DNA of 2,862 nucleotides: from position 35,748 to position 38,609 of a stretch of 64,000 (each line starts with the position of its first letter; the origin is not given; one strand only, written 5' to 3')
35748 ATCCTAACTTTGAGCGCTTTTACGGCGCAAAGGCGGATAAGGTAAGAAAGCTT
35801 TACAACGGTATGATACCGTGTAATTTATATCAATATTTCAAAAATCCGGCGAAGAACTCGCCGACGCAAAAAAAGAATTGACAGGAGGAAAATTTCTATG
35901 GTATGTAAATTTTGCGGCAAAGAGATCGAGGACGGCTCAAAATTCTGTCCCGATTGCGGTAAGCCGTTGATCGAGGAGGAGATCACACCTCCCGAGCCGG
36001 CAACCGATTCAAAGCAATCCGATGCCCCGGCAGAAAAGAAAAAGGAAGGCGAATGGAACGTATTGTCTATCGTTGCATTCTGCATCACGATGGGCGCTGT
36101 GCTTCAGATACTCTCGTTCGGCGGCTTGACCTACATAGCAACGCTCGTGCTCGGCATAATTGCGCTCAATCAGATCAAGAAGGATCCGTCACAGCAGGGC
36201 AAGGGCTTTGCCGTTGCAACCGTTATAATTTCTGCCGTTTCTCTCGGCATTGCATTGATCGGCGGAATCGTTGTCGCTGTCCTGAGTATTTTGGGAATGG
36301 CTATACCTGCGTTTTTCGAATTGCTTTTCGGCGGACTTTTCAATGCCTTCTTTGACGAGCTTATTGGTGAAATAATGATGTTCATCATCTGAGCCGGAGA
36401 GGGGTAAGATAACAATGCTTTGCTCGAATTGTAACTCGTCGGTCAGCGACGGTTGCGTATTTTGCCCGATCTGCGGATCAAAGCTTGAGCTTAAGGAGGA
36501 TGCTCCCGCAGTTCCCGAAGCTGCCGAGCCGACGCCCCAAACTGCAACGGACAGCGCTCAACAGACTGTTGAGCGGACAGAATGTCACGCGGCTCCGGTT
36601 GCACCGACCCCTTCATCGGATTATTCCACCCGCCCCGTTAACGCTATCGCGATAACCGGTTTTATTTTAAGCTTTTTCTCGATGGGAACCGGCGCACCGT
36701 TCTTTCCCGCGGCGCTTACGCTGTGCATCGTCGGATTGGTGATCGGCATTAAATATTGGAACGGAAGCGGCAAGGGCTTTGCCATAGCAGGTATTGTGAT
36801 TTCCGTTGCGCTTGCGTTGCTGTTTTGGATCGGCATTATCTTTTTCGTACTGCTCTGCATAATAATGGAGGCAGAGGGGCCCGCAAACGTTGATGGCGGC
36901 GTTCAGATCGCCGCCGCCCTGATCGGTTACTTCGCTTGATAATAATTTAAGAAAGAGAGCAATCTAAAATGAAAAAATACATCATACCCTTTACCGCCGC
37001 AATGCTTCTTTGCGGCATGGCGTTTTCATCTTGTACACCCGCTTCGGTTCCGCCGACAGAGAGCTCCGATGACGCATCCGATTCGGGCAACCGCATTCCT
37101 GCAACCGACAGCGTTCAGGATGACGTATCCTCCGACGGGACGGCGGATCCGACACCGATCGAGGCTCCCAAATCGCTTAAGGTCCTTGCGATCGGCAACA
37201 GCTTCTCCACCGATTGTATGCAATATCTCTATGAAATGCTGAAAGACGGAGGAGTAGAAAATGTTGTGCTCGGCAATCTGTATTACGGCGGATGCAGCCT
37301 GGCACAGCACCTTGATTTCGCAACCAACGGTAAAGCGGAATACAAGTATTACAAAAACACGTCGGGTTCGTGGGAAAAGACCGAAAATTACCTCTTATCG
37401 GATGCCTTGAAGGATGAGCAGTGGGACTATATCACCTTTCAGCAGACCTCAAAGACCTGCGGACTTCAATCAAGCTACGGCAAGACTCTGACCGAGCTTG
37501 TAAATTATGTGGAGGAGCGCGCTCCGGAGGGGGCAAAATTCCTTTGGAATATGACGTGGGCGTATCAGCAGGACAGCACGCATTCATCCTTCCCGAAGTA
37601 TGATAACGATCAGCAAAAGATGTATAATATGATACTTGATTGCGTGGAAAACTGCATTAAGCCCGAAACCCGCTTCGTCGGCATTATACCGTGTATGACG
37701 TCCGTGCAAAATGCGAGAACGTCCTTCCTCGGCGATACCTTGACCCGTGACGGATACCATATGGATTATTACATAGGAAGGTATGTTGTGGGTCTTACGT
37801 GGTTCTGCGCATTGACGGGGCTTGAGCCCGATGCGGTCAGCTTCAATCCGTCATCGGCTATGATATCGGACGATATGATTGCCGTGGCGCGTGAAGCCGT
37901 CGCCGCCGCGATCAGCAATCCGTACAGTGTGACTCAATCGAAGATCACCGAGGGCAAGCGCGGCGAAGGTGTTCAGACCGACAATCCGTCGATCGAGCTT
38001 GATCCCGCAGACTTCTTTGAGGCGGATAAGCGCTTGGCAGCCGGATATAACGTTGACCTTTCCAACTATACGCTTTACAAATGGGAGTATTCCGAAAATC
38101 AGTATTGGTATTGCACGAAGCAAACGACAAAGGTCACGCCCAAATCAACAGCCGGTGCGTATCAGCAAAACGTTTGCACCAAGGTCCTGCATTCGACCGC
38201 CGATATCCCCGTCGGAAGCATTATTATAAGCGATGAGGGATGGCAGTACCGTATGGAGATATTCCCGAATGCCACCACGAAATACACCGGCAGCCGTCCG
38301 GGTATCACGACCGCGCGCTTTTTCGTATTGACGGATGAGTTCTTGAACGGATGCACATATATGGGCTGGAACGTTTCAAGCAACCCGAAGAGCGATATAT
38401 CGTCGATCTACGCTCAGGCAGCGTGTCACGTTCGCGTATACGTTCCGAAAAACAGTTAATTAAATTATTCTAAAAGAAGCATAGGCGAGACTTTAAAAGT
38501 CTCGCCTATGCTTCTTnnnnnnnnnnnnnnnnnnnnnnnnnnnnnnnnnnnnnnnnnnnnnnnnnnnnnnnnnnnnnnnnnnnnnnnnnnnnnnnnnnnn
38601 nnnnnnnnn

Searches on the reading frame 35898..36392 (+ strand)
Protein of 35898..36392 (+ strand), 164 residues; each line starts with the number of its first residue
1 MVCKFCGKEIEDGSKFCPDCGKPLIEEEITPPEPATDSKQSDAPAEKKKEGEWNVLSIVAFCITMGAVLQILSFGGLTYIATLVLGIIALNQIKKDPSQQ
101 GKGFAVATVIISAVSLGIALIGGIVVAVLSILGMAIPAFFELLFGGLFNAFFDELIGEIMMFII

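Call 21: search_protein_families(library=pfam, proteins=[window:35898-36392:+], max_evalue=0.01)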
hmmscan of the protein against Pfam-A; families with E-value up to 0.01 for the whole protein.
window:35898-36392:+ (164 aa): 7 families
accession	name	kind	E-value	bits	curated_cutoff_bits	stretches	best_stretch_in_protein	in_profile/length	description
PF13828.11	DUF4190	-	2.4e-09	37.2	35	1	68-121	7-61/62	Domain of unknown function (DUF4190)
PF13240.11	Zn_Ribbon_1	-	2.8e-08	33.7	25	1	3-24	2-23/23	zinc-ribbon domain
PF12773.13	DZR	-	1.2e-05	25.9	27.3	1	3-25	1-23/45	Double zinc ribbon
PF13248.11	Zn_ribbon_3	-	0.0004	20.2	27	1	3-24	5-26/26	zinc-ribbon domain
PF05808.16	Podoplanin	-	0.0028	18.4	30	0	97-129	93-127/135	Podoplanin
PF18912.6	DZR_2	-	0.0049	17.1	27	1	2-28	23-50/56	Double zinc ribbon domain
PF17032.10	Zn_ribbon_15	-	0.0065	17.7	28.9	1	2-21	54-73/73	zinc-ribbon family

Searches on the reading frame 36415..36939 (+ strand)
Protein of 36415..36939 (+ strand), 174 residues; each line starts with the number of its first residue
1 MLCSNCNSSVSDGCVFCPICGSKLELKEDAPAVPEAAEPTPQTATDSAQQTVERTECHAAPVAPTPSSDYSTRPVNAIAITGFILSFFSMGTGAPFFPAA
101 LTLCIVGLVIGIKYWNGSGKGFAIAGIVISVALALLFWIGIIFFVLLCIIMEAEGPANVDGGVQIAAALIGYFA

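Call 55: search_protein_families(library=pfam, proteins=[window:36415-36939:+], max_evalue=0.001)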
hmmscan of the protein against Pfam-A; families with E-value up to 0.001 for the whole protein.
window:36415-36939:+ (174 aa): 1 family
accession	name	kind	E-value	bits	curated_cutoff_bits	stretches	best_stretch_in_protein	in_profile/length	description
PF13240.11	Zn_Ribbon_1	-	1.6e-05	25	25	1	3-24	2-23/23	zinc-ribbon domain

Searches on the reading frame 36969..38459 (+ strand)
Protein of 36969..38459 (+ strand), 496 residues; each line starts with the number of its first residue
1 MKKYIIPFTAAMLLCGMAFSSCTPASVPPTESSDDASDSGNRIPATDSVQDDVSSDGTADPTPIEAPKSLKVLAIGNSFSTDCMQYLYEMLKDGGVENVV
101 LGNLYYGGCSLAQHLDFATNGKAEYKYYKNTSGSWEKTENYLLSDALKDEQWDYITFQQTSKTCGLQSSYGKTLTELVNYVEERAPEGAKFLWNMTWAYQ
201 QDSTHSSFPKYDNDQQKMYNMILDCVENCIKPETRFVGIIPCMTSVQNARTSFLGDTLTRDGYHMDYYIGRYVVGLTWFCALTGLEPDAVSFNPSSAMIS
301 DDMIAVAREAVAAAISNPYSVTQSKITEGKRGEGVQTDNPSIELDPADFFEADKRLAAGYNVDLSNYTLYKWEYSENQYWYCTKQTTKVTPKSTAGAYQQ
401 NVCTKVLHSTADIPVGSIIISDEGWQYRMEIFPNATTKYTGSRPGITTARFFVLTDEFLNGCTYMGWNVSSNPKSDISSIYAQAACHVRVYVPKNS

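Call 55: search_protein_families(library=pfam, proteins=[window:36969-38459:+], max_evalue=0.001)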
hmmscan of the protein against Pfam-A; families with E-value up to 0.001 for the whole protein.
window:36969-38459:+ (496 aa): 1 family
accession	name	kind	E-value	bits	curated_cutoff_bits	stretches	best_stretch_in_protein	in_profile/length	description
PF16227.11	DUF4886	-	1.1e-94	316.4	26.7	1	71-314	1-242/242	Domain of unknown function (DUF4886)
